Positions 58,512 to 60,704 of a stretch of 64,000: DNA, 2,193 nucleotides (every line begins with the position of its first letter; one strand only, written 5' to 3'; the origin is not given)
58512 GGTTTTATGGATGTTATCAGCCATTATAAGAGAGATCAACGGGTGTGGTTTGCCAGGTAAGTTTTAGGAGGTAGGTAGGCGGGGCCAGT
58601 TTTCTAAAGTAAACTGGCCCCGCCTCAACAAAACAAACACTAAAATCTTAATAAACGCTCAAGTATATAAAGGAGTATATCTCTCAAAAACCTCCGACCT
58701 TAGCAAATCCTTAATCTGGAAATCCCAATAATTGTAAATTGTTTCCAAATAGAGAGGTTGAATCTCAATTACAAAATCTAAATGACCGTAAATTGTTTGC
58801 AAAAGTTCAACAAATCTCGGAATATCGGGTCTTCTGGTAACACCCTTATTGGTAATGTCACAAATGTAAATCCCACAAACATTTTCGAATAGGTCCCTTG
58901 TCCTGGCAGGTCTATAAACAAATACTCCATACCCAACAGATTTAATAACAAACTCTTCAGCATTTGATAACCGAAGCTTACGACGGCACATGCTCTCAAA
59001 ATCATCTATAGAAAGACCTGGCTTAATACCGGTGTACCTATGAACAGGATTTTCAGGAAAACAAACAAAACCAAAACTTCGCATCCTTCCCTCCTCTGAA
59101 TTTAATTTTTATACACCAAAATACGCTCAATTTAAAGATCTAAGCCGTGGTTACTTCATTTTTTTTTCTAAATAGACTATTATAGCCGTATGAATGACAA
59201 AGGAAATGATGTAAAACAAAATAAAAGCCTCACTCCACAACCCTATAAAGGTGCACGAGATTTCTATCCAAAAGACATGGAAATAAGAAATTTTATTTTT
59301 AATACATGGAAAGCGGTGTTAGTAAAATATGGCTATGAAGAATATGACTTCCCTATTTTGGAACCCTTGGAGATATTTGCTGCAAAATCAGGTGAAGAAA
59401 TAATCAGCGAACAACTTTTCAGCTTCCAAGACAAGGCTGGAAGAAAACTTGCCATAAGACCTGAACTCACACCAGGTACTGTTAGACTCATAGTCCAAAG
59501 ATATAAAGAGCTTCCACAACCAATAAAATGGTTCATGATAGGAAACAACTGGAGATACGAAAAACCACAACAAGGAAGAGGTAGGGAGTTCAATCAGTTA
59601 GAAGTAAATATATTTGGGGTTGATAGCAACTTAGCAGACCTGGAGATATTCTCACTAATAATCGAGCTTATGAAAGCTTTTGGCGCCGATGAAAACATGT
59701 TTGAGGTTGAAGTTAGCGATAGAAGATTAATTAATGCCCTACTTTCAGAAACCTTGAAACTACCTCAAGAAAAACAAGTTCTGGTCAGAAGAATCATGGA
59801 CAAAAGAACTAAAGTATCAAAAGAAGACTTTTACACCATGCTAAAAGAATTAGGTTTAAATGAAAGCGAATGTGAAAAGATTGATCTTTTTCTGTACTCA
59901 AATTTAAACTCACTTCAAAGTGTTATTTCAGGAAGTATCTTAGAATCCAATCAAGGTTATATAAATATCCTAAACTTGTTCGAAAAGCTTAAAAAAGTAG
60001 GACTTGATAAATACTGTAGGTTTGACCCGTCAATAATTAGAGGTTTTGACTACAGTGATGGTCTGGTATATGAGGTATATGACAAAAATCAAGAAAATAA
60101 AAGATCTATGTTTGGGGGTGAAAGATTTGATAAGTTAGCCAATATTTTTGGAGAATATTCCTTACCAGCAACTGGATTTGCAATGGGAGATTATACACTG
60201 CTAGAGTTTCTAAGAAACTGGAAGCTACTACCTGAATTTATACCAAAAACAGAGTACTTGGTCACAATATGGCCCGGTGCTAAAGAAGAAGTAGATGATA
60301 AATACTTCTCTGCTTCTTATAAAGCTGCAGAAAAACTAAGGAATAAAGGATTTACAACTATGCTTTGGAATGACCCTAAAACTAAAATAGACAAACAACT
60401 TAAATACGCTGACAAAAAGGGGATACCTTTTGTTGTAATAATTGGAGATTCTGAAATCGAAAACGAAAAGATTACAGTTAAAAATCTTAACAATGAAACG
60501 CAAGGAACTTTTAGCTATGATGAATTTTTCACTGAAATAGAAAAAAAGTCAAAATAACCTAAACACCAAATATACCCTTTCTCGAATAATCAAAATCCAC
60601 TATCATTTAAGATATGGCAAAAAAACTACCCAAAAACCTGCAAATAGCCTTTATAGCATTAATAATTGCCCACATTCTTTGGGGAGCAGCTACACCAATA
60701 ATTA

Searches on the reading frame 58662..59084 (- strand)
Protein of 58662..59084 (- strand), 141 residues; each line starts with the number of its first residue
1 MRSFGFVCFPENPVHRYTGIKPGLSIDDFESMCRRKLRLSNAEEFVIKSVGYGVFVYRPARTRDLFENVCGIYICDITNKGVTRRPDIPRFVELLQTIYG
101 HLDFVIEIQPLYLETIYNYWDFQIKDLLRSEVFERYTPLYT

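Call 11: search_protein_families(library=pfam, proteins=[window:58662-59084:-], max_evalue=1)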
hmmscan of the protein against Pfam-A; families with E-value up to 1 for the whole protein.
window:58662-59084:- (141 aa): 0 families

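Call 13: search_protein_families(library=phrogs, proteins=[window:58662-59084:-], max_evalue=1)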
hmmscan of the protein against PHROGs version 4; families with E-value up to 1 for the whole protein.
window:58662-59084:- (141 aa): 0 families

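Call 14: search_protein_families(library=padloc, proteins=[window:58662-59084:-], max_evalue=1)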
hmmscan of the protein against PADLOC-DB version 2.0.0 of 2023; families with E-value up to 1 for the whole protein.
window:58662-59084:- (141 aa): 0 families

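Call 33: find_homologous_proteins(query=window:58662-59084:-, max_evalue=0.01)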
Query window:58662-59084:- (141 aa): 1 proteins with E <= 0.01 among 4 candidates.
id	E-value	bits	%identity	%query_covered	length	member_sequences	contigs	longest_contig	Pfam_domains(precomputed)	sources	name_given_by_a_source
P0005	2.7e-92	324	100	100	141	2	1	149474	-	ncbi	-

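Call 54: search_solved_structures(query=A2, max_evalue=10)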
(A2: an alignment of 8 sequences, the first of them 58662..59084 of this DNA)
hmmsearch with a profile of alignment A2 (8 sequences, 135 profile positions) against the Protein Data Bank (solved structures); distinct sequences matched with E-value up to 10: 2.
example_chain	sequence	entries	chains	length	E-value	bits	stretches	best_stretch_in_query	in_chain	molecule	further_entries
9axt_Ac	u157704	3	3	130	0.42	13.5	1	4-76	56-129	Small ribosomal subunit protein uS8A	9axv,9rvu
5jsb_B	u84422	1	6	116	1.3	12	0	83-116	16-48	Mcl-1 inhibitor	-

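Call 57: search_dna_similar(query=window:58662-59084:-, collection=phages, mode=protein, max_evalue=1)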
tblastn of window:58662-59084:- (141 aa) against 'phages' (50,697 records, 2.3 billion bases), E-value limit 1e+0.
Records with a match: 9; places in all: 9; records where one place covers at least 80% of the query: 0.
Best place of each record, by identity: <60% 9.
By first word of the organism name: Pseudomonas 9.
By host as written in the record: Pseudomonas aeruginosa 4; Pseudomonas aeruginosa PA_GP-1 2; Pseudomonas aeruginosa BWKH47 1; - 1; Pseudomonas aeruginosa BWKH8 1.
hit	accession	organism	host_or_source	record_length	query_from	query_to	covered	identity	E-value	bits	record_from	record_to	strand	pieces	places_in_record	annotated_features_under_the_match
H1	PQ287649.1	Pseudomonas phage HHBS47_1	Pseudomonas aeruginosa BWKH47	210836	56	134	56%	26.1%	5e-1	35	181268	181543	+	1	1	RNA polymerase beta subunit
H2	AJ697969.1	Pseudomonas phage EL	Pseudomonas aeruginosa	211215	56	134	56%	26.1%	5e-1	35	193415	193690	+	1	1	hypothetical protein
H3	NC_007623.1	Pseudomonas phage EL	Pseudomonas aeruginosa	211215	56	134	56%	26.1%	5e-1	35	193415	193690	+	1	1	RNA polymerase beta subunit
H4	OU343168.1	Pseudomonas phage vB_PaeM_phiRU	-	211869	56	134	56%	26.1%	5e-1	35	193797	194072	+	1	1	record has no annotation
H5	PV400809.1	Pseudomonas phage vB_PaeM_GXNNE2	Pseudomonas aeruginosa PA_GP-1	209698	56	134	56%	26.1%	5e-1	35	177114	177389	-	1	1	hypothetical protein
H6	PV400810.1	Pseudomonas phage vB_PaeM_GXNNA8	Pseudomonas aeruginosa PA_GP-1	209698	56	134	56%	26.1%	5e-1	35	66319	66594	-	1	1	hypothetical protein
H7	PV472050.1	Pseudomonas phage MIZ-Pa99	Pseudomonas aeruginosa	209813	56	134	56%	26.1%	5e-1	35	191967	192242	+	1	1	RNA polymerase beta subunit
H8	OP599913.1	Pseudomonas phage IR-QUMS-PaBa1-GHS-2021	Pseudomonas aeruginosa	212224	56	134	56%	26.1%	5e-1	35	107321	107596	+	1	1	hypothetical protein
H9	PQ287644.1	Pseudomonas phage HHBS8_1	Pseudomonas aeruginosa BWKH8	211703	56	134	56%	26.1%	8e-1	35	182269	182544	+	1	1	RNA polymerase beta subunit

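Call 72: search_protein_families(library=pfam, alignment_id=A2, max_evalue=10)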
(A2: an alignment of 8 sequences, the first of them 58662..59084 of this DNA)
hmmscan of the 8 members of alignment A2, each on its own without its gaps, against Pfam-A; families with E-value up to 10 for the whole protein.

A. member 1, window:58662-59084:- (141 aa): 0 families

B. families by the number of members that match (of 8 scanned): 3 families
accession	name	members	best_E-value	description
PF00754.31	F5_F8_type_C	1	0.051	F5/8 type C domain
PF04034.18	Ribo_biogen_C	1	0.17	Ribosome biogenesis protein, C-terminal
PF08640.17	U3_assoc_6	1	0.2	U3 small nucleolar RNA-associated protein 6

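Call 73: search_protein_families(library=ncbifam, proteins=[window:58662-59084:-], max_evalue=1)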
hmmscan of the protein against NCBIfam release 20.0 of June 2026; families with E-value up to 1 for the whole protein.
window:58662-59084:- (141 aa): 0 families

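Call 75: list_cluster_members(proteins=[P0005, P0003, P0007, P0002, P0006])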
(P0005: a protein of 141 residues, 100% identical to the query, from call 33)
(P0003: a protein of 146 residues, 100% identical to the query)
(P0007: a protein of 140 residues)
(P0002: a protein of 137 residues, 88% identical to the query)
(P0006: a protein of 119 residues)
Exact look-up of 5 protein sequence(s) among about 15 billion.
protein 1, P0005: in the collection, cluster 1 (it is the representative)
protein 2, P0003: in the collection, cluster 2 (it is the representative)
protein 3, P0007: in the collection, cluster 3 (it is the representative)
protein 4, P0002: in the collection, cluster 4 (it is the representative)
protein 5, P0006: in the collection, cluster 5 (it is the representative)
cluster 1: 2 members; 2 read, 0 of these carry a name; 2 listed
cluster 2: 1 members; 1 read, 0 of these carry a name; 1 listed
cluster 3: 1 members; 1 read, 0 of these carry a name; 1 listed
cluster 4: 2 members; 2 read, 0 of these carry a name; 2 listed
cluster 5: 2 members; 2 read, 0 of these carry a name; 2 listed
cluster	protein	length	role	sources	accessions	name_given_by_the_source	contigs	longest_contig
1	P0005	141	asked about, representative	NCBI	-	-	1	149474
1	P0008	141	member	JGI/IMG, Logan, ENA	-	-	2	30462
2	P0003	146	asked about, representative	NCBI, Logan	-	-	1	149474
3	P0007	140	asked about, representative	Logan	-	-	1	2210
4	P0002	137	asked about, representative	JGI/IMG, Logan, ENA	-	-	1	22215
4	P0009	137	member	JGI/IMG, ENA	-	-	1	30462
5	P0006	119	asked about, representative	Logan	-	-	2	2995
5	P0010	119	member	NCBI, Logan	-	-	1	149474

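Call 76: find_encoding_contigs(protein=P0009, flank=10000, max_places=6)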
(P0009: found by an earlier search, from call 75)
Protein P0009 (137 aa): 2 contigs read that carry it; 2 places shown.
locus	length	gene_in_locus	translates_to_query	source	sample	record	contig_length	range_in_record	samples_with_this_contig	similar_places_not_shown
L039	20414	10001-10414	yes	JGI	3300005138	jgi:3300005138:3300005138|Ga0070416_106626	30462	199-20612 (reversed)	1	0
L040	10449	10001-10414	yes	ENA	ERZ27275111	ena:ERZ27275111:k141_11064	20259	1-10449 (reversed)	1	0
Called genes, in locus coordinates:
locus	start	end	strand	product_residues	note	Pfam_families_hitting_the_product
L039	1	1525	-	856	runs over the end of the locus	PF26449:DUF8128, PF01935:DUF87, PF10412:TrwB_AAD_bind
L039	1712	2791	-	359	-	PF13399:LytR_C (weak)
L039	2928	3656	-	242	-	PF00849:PseudoU_synth_2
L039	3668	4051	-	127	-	PF00072:Response_reg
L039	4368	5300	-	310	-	PF01258:zf-dskA_traR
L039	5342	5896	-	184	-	PF08207:EFP_N, PF01132:EFP, PF09285:Elong-fact-P_C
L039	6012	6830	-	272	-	-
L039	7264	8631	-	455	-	PF00772:DnaB, PF13481:AAA_25, PF03796:DnaB_C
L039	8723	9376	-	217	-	PF13483:Lactamase_B_3, PF12706:Lactamase_B_2 (weak)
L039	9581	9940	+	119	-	-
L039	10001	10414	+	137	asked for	-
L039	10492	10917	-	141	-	-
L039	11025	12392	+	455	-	PF01409:tRNA-synt_2d (weak), PF13393:tRNA-synt_His, PF00587:tRNA-synt_2b, PF03129:HGTP_anticodon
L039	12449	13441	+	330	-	PF00892:EamA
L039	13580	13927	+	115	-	PF01197:Ribosomal_L31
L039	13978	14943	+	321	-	PF03462:PCRF, PF00472:RF-1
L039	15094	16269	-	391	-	PF00089:Trypsin, PF10459:Peptidase_S46 (faint), PF13365:Trypsin_2, PF00595:PDZ (weak), PF13180:PDZ_2, PF17820:PDZ_6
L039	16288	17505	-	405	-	PF22694:CtpB_N-like, PF00595:PDZ, PF13180:PDZ_2 (faint), PF17820:PDZ_6, PF03572:Peptidase_S41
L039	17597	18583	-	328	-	-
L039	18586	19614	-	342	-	-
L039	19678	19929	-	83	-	PF01084:Ribosomal_S18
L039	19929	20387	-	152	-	PF00436:SSB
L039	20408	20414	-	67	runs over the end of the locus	?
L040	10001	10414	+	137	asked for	-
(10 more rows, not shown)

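Call 83: find_related_loci(query=window:58662-59084:-, collection=viral_contigs, flank=3000)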
Query window:58662-59084:- (141 aa) in viral_contigs; peptide patterns used: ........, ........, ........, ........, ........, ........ (x = any residue, [..] = any of these).
2 stretches matched a pattern, but none encodes a relative of the query by tblastn (E <= 1e-3).

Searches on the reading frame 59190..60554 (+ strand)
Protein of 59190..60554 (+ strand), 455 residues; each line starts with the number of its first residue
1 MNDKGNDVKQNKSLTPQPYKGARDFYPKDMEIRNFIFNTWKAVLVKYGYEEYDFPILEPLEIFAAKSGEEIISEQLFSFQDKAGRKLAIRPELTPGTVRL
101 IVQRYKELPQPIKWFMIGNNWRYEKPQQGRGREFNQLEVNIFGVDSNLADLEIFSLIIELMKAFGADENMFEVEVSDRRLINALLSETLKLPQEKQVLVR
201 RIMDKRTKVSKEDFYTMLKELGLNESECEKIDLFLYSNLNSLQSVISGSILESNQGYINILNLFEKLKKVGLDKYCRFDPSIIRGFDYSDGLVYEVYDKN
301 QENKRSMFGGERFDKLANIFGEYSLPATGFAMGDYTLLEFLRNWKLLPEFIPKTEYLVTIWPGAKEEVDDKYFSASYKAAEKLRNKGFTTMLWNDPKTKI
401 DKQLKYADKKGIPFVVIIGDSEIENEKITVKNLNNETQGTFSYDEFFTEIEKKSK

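Call 19: find_related_loci(query=window:59190-60554:+, collection=genome_contigs, flank=6000)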
Query window:59190-60554:+ (455 aa) in genome_contigs; peptide patterns used: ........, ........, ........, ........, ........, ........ (x = any residue, [..] = any of these).
95 stretches matched a pattern; 30 encode a relative of the query (tblastn E <= 1e-3); 30 distinct loci.
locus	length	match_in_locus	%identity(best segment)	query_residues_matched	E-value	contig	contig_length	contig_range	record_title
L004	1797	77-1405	63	9-450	0e+0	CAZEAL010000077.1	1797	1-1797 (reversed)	MAG TPA_asm: uncultured Candidatus Saccharibacteria bacterium isolate binchicken_co169_150 genome assembly, contig: k99_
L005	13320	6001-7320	62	12-451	0e+0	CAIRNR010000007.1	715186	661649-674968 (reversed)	uncultured candidate division WWE3 bacterium isolate AM-2014_bin-1800 genome assembly, contig: bin-1800:7/8, whole genom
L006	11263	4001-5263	65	14-440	0e+0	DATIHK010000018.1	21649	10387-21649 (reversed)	MAG TPA_asm: Candidatus Saccharimonadales bacterium isolate SMAG_U15636 k141_131398, whole genome shotgun sequence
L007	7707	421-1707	62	14-446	0e+0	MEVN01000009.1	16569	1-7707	MAG: candidate division WWE3 bacterium RIFCSPLOWO2_12_FULL_36_10 rifcsplowo2_12_scaffold_16918, whole genome shotgun seq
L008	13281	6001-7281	61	14-440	5e-180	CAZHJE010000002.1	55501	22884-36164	MAG TPA_asm: uncultured Candidatus Saccharibacteria bacterium isolate SRP329715_co1_402 genome assembly, contig: NODE_66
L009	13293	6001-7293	60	10-451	1e-177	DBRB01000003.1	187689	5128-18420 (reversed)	MAG TPA_asm: candidate division WWE3 bacterium UBA1379 UBA1379_contig_2226, whole genome shotgun sequence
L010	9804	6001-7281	61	11-438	3e-177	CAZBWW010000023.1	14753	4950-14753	MAG TPA_asm: uncultured Candidatus Saccharibacteria bacterium isolate SRP329715_co1_384 genome assembly, contig: NODE_61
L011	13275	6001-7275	61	10-445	4e-177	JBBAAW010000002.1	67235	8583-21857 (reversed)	MAG: Patescibacteria group bacterium isolate SO_2017_GW3_51 scaffold_386_c1_OW296A_2017, whole genome shotgun sequence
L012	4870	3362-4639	59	14-443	0e+0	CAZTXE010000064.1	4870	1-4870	MAG TPA_asm: uncultured Candidatus Saccharibacteria bacterium isolate binchicken_co28_14 genome assembly, contig: NODE_1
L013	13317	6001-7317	58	8-450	4e-175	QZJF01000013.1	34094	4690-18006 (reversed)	MAG: candidate division WWE3 bacterium isolate SURF_46 Ga0104751_1001885, whole genome shotgun sequence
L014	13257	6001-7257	61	14-438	3e-174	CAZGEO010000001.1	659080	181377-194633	MAG TPA_asm: uncultured Candidatus Saccharibacteria bacterium isolate binchicken_co37_83 genome assembly, contig: NODE_2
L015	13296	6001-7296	59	14-449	2e-174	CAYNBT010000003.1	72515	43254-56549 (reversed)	MAG TPA_asm: uncultured Candidatus Saccharibacteria bacterium isolate SRP342105_co1_255 genome assembly, contig: NODE_44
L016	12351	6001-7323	59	6-450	3e-173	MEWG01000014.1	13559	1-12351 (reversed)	MAG: candidate division WWE3 bacterium RIFOXYD1_FULL_39_9 rifoxyd1_full_scaffold_2120, whole genome shotgun sequence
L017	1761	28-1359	59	6-450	0e+0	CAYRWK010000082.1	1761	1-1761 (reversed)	MAG TPA_asm: uncultured Candidatus Saccharibacteria bacterium isolate SRP011637_co1_82 genome assembly, contig: NODE_368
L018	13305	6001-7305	58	6-445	2e-169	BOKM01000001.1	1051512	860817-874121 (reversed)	Patescibacteria group bacterium BroJett019 DNA, sequence1, whole genome shotgun sequence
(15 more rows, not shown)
